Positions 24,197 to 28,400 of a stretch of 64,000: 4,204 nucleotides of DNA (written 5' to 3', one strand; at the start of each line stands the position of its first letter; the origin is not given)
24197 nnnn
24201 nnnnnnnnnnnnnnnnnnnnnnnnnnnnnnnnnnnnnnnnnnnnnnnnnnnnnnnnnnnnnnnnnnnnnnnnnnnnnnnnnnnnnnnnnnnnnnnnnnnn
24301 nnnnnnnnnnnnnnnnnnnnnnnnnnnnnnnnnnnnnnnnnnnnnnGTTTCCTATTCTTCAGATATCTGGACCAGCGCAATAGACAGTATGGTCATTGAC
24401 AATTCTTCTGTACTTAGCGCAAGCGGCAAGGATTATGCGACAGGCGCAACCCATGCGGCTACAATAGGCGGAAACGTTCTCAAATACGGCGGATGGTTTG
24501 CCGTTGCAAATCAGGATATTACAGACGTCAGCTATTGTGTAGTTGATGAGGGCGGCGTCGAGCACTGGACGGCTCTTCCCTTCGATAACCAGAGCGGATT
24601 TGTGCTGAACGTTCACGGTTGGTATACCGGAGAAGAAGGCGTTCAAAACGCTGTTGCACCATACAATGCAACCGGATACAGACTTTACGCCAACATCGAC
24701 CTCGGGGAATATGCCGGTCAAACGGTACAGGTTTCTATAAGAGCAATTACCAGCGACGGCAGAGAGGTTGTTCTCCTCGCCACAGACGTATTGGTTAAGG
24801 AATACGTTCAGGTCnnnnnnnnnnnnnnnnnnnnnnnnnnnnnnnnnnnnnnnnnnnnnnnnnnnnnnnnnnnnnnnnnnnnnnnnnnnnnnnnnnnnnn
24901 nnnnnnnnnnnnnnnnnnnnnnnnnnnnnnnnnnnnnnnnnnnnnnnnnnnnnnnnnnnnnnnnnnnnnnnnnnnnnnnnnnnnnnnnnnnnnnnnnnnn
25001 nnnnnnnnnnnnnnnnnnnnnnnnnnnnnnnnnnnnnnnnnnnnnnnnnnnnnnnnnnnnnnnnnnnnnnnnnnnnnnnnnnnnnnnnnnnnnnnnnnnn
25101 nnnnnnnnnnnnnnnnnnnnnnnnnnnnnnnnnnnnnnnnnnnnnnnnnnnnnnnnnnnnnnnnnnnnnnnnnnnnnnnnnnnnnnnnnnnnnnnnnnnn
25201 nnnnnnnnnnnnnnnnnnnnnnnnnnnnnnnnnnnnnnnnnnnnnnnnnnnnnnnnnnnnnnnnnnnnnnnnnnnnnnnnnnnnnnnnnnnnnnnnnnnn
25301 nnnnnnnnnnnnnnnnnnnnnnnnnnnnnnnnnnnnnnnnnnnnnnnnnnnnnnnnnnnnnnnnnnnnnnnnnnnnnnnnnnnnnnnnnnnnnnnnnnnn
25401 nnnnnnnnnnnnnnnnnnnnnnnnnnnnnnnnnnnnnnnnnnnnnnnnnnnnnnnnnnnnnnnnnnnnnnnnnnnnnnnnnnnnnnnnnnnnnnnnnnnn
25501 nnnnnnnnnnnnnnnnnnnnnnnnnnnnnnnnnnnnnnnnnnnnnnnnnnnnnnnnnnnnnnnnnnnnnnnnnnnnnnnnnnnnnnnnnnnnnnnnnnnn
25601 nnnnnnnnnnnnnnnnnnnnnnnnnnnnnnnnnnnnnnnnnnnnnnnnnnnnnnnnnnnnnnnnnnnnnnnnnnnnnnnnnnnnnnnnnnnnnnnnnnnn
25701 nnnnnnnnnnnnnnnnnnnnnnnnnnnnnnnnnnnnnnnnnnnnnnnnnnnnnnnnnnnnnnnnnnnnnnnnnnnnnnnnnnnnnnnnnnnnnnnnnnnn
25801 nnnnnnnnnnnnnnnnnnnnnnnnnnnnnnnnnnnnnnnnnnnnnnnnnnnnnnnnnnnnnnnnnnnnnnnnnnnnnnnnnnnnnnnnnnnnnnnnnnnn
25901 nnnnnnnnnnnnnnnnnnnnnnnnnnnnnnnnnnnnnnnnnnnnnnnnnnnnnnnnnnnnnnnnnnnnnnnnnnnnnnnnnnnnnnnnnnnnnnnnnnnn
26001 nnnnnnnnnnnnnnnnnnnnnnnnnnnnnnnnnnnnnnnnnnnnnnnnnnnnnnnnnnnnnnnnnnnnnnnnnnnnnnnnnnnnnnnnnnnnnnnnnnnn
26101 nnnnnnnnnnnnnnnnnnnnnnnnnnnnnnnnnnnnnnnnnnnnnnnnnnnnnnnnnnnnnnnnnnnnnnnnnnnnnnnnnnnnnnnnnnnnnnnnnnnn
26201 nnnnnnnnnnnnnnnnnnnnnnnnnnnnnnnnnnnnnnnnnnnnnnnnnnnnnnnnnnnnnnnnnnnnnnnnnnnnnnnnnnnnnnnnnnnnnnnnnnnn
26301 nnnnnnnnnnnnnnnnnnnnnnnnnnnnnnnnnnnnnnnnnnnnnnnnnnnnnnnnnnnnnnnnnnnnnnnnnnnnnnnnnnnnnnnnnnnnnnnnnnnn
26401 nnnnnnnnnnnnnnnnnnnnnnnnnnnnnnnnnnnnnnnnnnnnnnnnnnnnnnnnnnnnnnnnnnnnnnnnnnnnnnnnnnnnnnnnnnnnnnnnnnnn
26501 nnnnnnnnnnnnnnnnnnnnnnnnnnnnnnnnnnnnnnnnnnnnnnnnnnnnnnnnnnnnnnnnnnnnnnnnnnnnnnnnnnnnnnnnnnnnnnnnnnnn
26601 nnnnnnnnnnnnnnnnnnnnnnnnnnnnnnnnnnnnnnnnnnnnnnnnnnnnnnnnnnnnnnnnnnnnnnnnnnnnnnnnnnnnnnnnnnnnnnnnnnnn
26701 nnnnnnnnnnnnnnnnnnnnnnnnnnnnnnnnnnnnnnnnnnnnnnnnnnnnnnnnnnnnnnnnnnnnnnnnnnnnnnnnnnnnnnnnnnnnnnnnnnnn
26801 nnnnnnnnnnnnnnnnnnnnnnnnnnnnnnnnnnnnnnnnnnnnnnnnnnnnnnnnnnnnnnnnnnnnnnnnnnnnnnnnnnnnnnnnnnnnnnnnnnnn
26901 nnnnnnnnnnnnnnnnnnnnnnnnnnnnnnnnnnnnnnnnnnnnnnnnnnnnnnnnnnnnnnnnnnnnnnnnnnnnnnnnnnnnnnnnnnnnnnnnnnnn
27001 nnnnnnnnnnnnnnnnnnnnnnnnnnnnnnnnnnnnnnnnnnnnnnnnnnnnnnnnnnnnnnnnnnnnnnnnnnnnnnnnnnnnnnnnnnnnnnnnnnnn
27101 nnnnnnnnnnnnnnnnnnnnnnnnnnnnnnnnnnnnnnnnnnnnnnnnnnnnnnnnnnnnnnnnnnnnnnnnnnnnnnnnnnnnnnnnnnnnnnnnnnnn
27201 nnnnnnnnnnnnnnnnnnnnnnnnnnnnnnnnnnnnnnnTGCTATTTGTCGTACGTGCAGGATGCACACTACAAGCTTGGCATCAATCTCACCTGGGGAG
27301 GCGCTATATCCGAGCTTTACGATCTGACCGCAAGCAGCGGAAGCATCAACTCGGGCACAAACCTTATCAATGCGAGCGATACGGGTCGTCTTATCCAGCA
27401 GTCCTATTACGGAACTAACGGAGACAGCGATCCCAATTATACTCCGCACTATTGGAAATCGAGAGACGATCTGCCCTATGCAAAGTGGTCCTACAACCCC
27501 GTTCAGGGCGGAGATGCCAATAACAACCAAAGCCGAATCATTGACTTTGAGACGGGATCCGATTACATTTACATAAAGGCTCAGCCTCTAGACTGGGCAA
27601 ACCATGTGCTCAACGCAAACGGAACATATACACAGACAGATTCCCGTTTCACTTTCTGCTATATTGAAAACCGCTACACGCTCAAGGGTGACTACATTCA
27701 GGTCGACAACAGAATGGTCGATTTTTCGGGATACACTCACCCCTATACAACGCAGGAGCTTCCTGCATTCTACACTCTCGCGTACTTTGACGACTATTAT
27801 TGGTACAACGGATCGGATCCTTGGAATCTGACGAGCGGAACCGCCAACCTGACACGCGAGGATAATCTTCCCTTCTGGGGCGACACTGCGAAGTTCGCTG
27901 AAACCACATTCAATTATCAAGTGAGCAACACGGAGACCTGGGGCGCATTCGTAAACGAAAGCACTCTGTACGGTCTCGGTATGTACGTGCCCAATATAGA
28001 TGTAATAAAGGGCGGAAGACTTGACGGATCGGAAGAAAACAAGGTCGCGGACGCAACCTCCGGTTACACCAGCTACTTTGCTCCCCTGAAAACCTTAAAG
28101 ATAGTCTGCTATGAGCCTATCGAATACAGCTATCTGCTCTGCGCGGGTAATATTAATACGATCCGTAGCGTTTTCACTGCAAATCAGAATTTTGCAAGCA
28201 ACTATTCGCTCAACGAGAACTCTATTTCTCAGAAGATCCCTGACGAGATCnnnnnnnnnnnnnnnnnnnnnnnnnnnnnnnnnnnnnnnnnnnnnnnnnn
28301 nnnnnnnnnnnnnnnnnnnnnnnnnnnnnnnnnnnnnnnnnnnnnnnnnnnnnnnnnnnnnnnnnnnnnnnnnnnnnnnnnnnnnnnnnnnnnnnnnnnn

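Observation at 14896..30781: Three tandem, independently transcribed giant secreted paralogues (1758/1548/1691 aa) with no recognisable anchor or known domain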

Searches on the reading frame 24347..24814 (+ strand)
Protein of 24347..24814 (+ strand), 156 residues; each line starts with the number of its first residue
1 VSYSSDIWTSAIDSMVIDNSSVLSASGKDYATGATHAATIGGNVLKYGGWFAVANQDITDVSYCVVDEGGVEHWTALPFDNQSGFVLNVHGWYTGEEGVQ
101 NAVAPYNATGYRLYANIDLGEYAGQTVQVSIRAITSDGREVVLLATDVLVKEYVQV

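Call 86: search_protein_families(library=pfam, proteins=[window:24347-24814:+], max_evalue=10)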
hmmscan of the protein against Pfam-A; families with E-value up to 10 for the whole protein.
window:24347-24814:+ (156 aa): 3 families
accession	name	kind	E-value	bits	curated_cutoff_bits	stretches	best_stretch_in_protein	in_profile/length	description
PF13854.13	Kelch_HCF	-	0.029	14.1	113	1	5-60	215-268/345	Host cell factor, Kelch-repeats domain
PF20773.4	InhA-like_MAM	-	0.079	12.9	26.9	1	44-142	66-153/191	Immune inhibitor A-like, MAM domain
PF23148.1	Gp77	-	0.27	12.2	27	1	122-141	58-77/84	Podophage GP4 fiber-tail adaptor protein gp77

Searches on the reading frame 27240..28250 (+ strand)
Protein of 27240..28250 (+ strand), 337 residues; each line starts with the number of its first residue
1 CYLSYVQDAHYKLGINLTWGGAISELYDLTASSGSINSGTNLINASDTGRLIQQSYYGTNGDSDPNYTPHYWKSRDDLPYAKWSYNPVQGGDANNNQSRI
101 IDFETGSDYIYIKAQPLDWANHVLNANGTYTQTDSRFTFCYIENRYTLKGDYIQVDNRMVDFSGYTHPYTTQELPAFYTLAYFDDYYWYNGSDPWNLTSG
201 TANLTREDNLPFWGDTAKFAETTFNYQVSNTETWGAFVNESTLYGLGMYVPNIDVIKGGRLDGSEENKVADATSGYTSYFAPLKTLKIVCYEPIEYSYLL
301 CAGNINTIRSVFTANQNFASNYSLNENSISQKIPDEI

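Call 22: find_homologous_proteins(query=window:27240-28250:+)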
Query seq(337 aa) (337 aa): 776 proteins with E <= 0.001 among 1551 candidates; the best 120 are listed.
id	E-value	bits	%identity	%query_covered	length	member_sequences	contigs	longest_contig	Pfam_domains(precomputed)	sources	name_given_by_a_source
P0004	1.5e-74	269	44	99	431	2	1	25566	-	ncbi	-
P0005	1.5e-74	269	47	98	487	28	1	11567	-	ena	-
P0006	1.5e-74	269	44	98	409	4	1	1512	-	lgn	-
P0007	3.3e-74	268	44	98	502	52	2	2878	-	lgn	-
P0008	4.4e-74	268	45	98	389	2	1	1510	-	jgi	jgi:hypothetical protein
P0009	6.3e-74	267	44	98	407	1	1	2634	-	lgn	-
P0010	8.8e-74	267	44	96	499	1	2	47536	-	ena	-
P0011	1.2e-73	266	46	98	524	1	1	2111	-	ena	-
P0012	3.4e-73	265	43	98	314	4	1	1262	-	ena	-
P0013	6.0e-73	264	45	99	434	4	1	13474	-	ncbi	-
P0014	6.4e-73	264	45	95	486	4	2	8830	-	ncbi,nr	ncbi:MAG: hypothetical protein J6V48_05875 [Clostridia bacterium]|nr:hypothetical protein [Clostridi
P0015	8.1e-73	264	45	98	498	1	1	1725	-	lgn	-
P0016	1.3e-72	263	44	99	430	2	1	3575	-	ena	-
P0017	1.4e-72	263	44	98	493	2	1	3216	-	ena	-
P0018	1.6e-72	263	44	98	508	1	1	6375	-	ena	-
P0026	2.2e-70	256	41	99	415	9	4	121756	-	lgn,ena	-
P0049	2.5e-63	232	44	95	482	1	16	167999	-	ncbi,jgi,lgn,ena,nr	ncbi:MAG: hypothetical protein E7481_06190 [Ruminococcaceae bacterium]|nr:hypothetical protein [Osci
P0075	4.9e-60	222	44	93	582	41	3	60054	-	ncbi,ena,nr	ncbi:MAG: hypothetical protein IKK01_02785 [Clostridia bacterium]|nr:hypothetical protein [Clostridi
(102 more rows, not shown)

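Call 32: search_protein_representatives(protein=window:27240-28250:+)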
Query: 337 residues. Proteins with E-value up to 0.001 (for the whole library): 844; up to 1e-10: 452; up to 1e-30: 126. The best 150 are listed.
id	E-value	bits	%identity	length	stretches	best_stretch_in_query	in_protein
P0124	1.4e-196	669.0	89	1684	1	1-337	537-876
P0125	6.0e-156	535.4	69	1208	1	1-337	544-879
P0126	2.1e-117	408.6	63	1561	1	5-336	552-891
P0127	3.8e-117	407.8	60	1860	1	1-336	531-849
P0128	1.9e-116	405.5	62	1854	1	4-336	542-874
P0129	9.6e-85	301.2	54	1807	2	3-269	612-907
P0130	4.7e-79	282.5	49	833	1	4-335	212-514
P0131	8.7e-79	281.6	51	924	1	8-335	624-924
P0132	5.7e-78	278.9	51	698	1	4-335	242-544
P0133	1.6e-75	270.9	49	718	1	3-333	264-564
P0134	2.8e-73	263.5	47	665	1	4-336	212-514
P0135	3.0e-73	263.4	49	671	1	4-335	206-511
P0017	4.3e-73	262.9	48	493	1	4-334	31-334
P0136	3.8e-72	259.8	49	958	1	5-336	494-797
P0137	4.1e-72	259.7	49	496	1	5-333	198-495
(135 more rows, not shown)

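Call 33: predict_structure(alignment_id=A1)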
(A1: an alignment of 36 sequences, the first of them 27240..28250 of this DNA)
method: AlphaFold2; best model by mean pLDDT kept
length: 337 residues; sequences in the alignment: 36
mean_pLDDT: 91.8   pTM: 0.91
mean pLDDT of the five models: 91.8, 90.1, 88.5, 85.3, 83.5
residues with pLDDT >= 90: 249; 70-90: 78; 50-70: 9; < 50: 1
segments of 3 or more residues with pLDDT < 50: none
pLDDT, mean of each block of 10 residues (from residue 1): 88 92 94 91 78 87 90 86 90 86 97 93 95 93 97 98 96 93 94 84 86 86 95 96 96 95 81 91 97 98 96 98 97 87
secondary structure, 60 per line:
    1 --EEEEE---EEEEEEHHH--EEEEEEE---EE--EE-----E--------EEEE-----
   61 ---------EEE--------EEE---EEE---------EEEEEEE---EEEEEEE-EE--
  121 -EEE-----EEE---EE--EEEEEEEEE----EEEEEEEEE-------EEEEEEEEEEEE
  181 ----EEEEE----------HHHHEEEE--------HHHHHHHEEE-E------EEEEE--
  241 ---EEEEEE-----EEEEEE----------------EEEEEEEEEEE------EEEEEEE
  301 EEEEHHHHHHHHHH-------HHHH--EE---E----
elements in order: E3-7 E11-16 E22-28 E52-55 E70-72 E81-83 E87-89 E99-105 E109-115 E122-124 E130-132 E140-148 E153-161 E169-180 E185-189 H200-203 E204-207 H216-222 E223-225 E234-238 E244-249 E255-260 E277-287 E294-304 H305-314 H322-325

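Call 35: fold_search(model_id=the predicted structure, library=pdb)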
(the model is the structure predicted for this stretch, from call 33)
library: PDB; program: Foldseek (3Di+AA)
matches with E <= 10: 1202; with E <= 0.001: 93
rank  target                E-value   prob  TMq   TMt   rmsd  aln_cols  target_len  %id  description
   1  9k1g_A                5.1e-09  1.00  0.58  0.45   7.8       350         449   11  COMPLEX STRUCTURE OF ENDO-1,3-FUCANASE (FUN174Sb) FROM GH174 FAMILY WITH FUCOTETRAOSE (released 2024-12-18)
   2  8jd7_A                6.0e-09  1.00  0.56  0.39   7.0       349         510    8  endo-1,3-fucanase GH174A (released 2024-05-15)
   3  6sd0_A                2.6e-08  1.00  0.44  0.15  10.1       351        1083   10  Structure of beta-galactosidase from Thermotoga maritima. (released 2020-01-15)
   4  7ufu_A                3.1e-08  1.00  0.47  0.18   7.5       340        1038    9  Cryo-EM Structure of Bl_Man38A nucleophile mutant in complex with mannose at 2.7 A (released 2022-11-16)
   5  3bga_A                3.1e-08  1.00  0.43  0.16  10.2       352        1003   11  Crystal structure of beta-galactosidase from Bacteroides thetaiotaomicron VPI-5482 (released 2007-12-11)
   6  2hta_A                3.5e-08  1.00  0.42  0.47  10.4       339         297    8  Crystal Structure of a putative mutarotase (YeaD) from Salmonella typhimurium in orthorhombic form (released 2007-01-23)
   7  3bga_B                4.1e-08  1.00  0.44  0.16   9.9       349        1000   11  Crystal structure of beta-galactosidase from Bacteroides thetaiotaomicron VPI-5482 (released 2007-12-11)
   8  7ufr_A                8.4e-08  1.00  0.48  0.18   9.1       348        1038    9  Cryo-EM Structure of Bl_Man38A at 2.7 A (released 2022-11-16)
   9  4bze_B                9.3e-08  1.00  0.49  0.50   9.3       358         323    9  Crystal structure of galactose mutarotase GalM from Bacillus subtilis (released 2014-08-13)
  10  3nre_A                9.9e-08  1.00  0.47  0.54  10.7       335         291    9  Crystal structure of a Putative aldose 1-epimerase (b2544) from ESCHERICHIA COLI K12 at 1.59 A resolution (released 2010-09-15)
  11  8h2i_cG               1.2e-07  1.00  0.51  0.60   6.0       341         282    6  Near-atomic structure of five-fold averaged PBCV-1 capsid (released 2022-11-16)
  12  2htb_A                1.2e-07  1.00  0.45  0.50   9.9       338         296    9  Crystal Structure of a putative mutarotase (YeaD) from Salmonella typhimurium in monoclinic form (released 2007-01-23)
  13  3bs6_B                1.5e-07  1.00  0.43  0.54   7.5       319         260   11  1.8 Angstrom crystal structure of the periplasmic domain of the membrane insertase YidC (released 2008-02-12)
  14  8h2i_cA               1.8e-07  1.00  0.49  0.58   6.8       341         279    6  Near-atomic structure of five-fold averaged PBCV-1 capsid (released 2022-11-16)
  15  3k25_A                2.0e-07  1.00  0.40  0.46  11.9       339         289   11  Crystal Structure of Slr1438 protein from Synechocystis sp. PCC 6803, Northeast Structural Genomics Consortium Target  (released 2009-10-13)
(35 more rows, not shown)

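Call 40: search_solved_structures(query=A1, max_evalue=10, show_alignments=3)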
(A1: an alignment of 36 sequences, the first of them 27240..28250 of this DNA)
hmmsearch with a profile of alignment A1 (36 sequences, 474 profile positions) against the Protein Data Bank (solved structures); distinct sequences matched with E-value up to 10: 1.
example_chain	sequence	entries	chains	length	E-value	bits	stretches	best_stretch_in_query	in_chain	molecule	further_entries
9e78_2U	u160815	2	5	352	1.7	10.6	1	208-231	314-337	DMIP12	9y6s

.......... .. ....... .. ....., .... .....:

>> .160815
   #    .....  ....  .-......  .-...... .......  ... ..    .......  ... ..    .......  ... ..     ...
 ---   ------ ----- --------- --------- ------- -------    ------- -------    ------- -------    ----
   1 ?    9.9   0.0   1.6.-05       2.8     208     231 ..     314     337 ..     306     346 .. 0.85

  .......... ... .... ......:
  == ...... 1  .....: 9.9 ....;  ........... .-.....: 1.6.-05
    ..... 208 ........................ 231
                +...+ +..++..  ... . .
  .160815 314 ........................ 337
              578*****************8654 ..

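Call 66: find_encoding_contigs(protein=P0049, flank=8000, max_places=2)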
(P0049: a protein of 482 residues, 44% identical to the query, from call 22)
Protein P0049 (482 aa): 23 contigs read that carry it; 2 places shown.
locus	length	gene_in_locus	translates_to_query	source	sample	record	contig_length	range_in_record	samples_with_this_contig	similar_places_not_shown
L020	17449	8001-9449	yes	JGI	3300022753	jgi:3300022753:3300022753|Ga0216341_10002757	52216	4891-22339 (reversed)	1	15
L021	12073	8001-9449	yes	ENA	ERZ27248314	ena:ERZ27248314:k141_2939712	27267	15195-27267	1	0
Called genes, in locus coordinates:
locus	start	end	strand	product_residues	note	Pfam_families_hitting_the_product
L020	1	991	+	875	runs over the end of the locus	PF00496:SBP_bac_5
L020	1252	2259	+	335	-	PF00528:BPD_transp_1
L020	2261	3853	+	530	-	PF12911:OppC_N, PF00528:BPD_transp_1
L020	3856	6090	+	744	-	PF00005:ABC_tran, PF13304:AAA_21, PF00005:ABC_tran, PF08352:oligo_HPY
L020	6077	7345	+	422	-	PF00005:ABC_tran, PF08352:oligo_HPY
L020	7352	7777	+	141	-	-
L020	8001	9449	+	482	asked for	-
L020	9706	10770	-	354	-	PF01408:GFO_IDH_MocA, PF22725:GFO_IDH_MocA_C3, PF02894:GFO_IDH_MocA_C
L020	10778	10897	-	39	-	-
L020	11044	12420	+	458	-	PF01229:Glyco_hydro_39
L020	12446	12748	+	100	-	-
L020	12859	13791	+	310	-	PF00149:Metallophos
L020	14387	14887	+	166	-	PF12844:HTH_19, PF13560:HTH_31, PF01381:HTH_3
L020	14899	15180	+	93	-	-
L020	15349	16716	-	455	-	PF01229:Glyco_hydro_39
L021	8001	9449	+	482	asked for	-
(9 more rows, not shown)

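Call 67: find_encoding_contigs(protein=P0026, flank=8000, max_places=2)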
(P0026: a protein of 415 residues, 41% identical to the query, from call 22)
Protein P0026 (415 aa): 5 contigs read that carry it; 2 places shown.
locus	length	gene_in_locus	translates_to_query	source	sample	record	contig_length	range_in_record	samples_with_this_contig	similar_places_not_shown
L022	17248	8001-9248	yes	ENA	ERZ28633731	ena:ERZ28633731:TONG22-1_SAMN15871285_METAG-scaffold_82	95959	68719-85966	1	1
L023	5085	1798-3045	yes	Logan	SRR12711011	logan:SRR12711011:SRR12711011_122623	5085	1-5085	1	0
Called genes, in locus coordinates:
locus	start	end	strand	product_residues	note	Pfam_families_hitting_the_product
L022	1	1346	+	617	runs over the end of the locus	PF07944:Beta-AFase-like_GH127_cat, PF20736:Glyco_hydro127M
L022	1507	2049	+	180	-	PF10050:DUF2284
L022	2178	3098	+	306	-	PF05681:Fumerase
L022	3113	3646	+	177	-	PF05683:Fumerase_C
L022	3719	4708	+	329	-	PF03193:RsgA_GTPase, PF01926:MMR_HSR1, PF02421:FeoB_N (weak)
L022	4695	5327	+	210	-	PF01351:RNase_HII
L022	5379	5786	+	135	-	PF02021:UPF0102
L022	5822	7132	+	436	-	PF07690:MFS_1, PF13347:MFS_2, PF03209:PUCC (weak), PF07690:MFS_1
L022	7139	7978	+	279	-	PF03009:GDPD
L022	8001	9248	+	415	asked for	-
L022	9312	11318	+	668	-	PF03747:ADP_ribosyl_GH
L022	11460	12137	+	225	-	PF01195:Pept_tRNA_hydro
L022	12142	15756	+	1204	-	PF17757:UvrB_inter, PF02559:CarD_TRCF_RID, PF00270:DEAD, PF04851:ResIII (weak), PF00271:Helicase_C, PF03461:TRCF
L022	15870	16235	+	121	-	PF04297:UPF0122, PF04545:Sigma70_r4, PF08281:Sigma70_r4_2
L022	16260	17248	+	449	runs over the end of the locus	PF02881:SRP54_N, PF06414:Zeta_toxin (faint), PF13401:AAA_22 (faint), PF00448:SRP54, PF01656:CbiA (weak), PF02978:SRP_SPB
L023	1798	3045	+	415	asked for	-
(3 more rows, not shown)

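Call 68: find_encoding_contigs(protein=P0075, flank=8000, max_places=2)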
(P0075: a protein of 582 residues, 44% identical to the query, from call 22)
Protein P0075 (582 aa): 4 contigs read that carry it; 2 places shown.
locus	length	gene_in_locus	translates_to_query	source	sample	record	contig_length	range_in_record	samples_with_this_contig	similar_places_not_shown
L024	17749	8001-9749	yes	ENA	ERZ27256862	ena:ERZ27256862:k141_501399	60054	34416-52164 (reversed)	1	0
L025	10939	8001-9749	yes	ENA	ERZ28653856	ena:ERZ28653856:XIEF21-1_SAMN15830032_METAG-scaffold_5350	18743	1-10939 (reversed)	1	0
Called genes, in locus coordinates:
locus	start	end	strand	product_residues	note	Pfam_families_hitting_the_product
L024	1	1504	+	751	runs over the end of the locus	PF00884:Sulfatase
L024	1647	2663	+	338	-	PF16403:Bact_surface_Ig-like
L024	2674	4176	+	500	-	PF00501:AMP-binding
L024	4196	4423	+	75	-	PF00550:PP-binding (weak)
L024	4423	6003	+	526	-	PF03062:MBOAT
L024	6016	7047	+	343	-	-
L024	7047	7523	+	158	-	-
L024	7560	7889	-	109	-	-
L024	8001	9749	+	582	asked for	-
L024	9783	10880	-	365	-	PF22244:GCE_fung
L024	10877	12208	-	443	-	PF01546:Peptidase_M20, PF07687:M20_dimer (weak)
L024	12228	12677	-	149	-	PF14206:Cys_rich_CPCC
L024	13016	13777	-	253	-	PF00005:ABC_tran, PF02463:SMC_N (faint), PF13304:AAA_21 (weak)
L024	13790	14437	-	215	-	PF00528:BPD_transp_1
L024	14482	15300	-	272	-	PF00497:SBP_bac_3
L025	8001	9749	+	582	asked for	-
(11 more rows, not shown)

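Call 69: find_related_loci(query=A1, collection=genome_contigs, flank=10000)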
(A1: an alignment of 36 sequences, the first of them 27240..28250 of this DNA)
Query A1 (337 aa) in genome_contigs; peptide patterns used: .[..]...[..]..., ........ (x = any residue, [..] = any of these).
596 stretches matched a pattern (row limit reached: there are more); 577 encode a relative of the query (tblastn E <= 1e-3); the best 80 are kept; 79 distinct loci.
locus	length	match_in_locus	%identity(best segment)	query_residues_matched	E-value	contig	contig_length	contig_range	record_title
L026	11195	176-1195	87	1-337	0e+0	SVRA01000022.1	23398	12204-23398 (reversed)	MAG: Oscillospiraceae bacterium isolate SIG631 NODE_10991_length_23398_cov_2.940828, whole genome shotgun sequence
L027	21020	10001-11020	86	1-337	0e+0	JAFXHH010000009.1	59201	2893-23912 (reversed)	MAG: Clostridia bacterium isolate RGIG6414 Sheep_Rectum-5__c552, whole genome shotgun sequence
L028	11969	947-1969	72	1-334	1e-165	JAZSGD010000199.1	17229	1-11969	MAG: Eubacteriales bacterium isolate T1900044579_TS20190045.MAGScoT_cleanbin_000024 SGB_549_k141_22566, whole genome sho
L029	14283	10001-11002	58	3-336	5e-125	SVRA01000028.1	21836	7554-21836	MAG: Oscillospiraceae bacterium isolate SIG631 NODE_12001_length_21836_cov_2.992307, whole genome shotgun sequence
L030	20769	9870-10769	51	5-334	7e-94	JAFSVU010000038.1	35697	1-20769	MAG: Clostridia bacterium isolate RGIG3519 Goat_Rumen.Co__c1961348, whole genome shotgun sequence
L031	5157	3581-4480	48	5-334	2e-90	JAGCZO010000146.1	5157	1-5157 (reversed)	MAG: Clostridia bacterium isolate RGIG10266 Yak_Rumen.Co__c4660100, whole genome shotgun sequence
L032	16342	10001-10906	47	5-336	4e-90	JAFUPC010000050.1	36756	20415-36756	MAG: Clostridia bacterium isolate RGIG4697 Roe_deer_Rectum.Co__c1014858, whole genome shotgun sequence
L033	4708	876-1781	48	5-336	4e-90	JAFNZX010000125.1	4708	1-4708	MAG: Clostridia bacterium isolate RGIG275 Dairy_cattle_Cecum.Co__c1170780, whole genome shotgun sequence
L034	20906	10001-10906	47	5-336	1e-89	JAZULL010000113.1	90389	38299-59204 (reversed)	MAG: Eubacteriales bacterium isolate T1900044912_TS20190378.MAGScoT_cleanbin_000022 SGB_3316_k141_2766820, whole genome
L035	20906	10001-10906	48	5-336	1e-89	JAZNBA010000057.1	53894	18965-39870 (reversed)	MAG: Eubacteriales bacterium isolate T1900044743_TS20190209.MAGScoT_cleanbin_000081 SGB_2092_k141_3284974, whole genome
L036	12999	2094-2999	49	5-335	3e-89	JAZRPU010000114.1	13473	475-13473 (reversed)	MAG: Eubacteriales bacterium isolate T1900045371_YK20190061.MAGScoT_cleanbin_000029 SGB_6858_k141_583928, whole genome s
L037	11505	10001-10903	47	5-334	3e-89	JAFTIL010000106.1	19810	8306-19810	MAG: Clostridia bacterium isolate RGIG3848 Roe_deer_Cecum-1__c672472, whole genome shotgun sequence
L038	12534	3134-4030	47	5-333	1e-88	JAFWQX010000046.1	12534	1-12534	MAG: Clostridia bacterium isolate RGIG5989 Sheep_Omasum-2__c213786, whole genome shotgun sequence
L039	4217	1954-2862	46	5-335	5e-89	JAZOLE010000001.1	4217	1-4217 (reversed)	MAG: Eubacteriales bacterium isolate T1900045656_YK20190350.MAGScoT_cleanbin_000022 SGB_8240_k141_1640860, whole genome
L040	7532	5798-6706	46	5-335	2e-88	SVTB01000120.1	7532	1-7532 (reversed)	MAG: Oscillospiraceae bacterium isolate SIG684 NODE_147427_length_7532_cov_1.928967, whole genome shotgun sequence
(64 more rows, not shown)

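Call 76: search_protein_families(library=pfam, alignment_id=A5, max_evalue=0.00001)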
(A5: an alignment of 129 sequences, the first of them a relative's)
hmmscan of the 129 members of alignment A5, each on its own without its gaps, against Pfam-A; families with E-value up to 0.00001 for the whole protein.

A. member 1, L026:3763-4920:- (385 aa): 4 families
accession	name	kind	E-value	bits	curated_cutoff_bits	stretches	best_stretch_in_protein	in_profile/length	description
PF02826.25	2-Hacid_dh_C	-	3.8e-37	127.8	25.1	1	118-271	16-178/178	D-isomer specific 2-hydroxyacid dehydrogenase, NAD binding domain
PF00389.36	2-Hacid_dh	-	6.5e-20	71.6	24.6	1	39-303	52-134/134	D-isomer specific 2-hydroxyacid dehydrogenase, catalytic domain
PF22629.2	ACT_AHAS_ss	-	2.5e-09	37.6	27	1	319-380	3-67/67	AHAS small subunit-like ACT domain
PF03446.21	NAD_binding_2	-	7e-06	26.6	21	0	137-245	2-111/161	NAD binding domain of 6-phosphogluconate dehydrogenase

B. families by the number of members that match (of 129 scanned): 98 families (the first 25 are shown)
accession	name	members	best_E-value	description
PF05496.18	RuvB_N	8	1.1e-83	Holliday junction DNA helicase RuvB P-loop domain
PF17864.7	AAA_lid_4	8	1e-32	RuvB AAA lid domain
PF05491.19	RuvB_C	8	2.1e-24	RuvB C-terminal winged helix domain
PF00004.35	AAA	8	9.1e-22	ATPase family associated with various cellular activities (AAA)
PF07728.20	AAA_5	8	2.3e-10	AAA domain (dynein-related subfamily)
PF13419.12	HAD_2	7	6.9e-28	Haloacid dehalogenase-like hydrolase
PF00702.32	Hydrolase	7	4.1e-19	haloacid dehalogenase-like hydrolase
PF13242.12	Hydrolase_like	7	2.7e-08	HAD-hyrolase-like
PF12673.12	SipL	6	4.2e-13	SipL, SPOCS domain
PF01408.29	GFO_IDH_MocA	5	1.7e-30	Oxidoreductase family, NAD-binding Rossmann fold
PF02894.22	GFO_IDH_MocA_C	5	1.9e-16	Oxidoreductase family, C-terminal alpha/beta domain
PF22725.1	GFO_IDH_MocA_C3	5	1e-15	GFO/IDH/MocA C-terminal domain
PF04542.20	Sigma70_r2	5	2.7e-10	Sigma-70 region 2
PF08281.18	Sigma70_r4_2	5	2.4e-09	Sigma-70, region 4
PF04545.22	Sigma70_r4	5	3.5e-09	Sigma-70, region 4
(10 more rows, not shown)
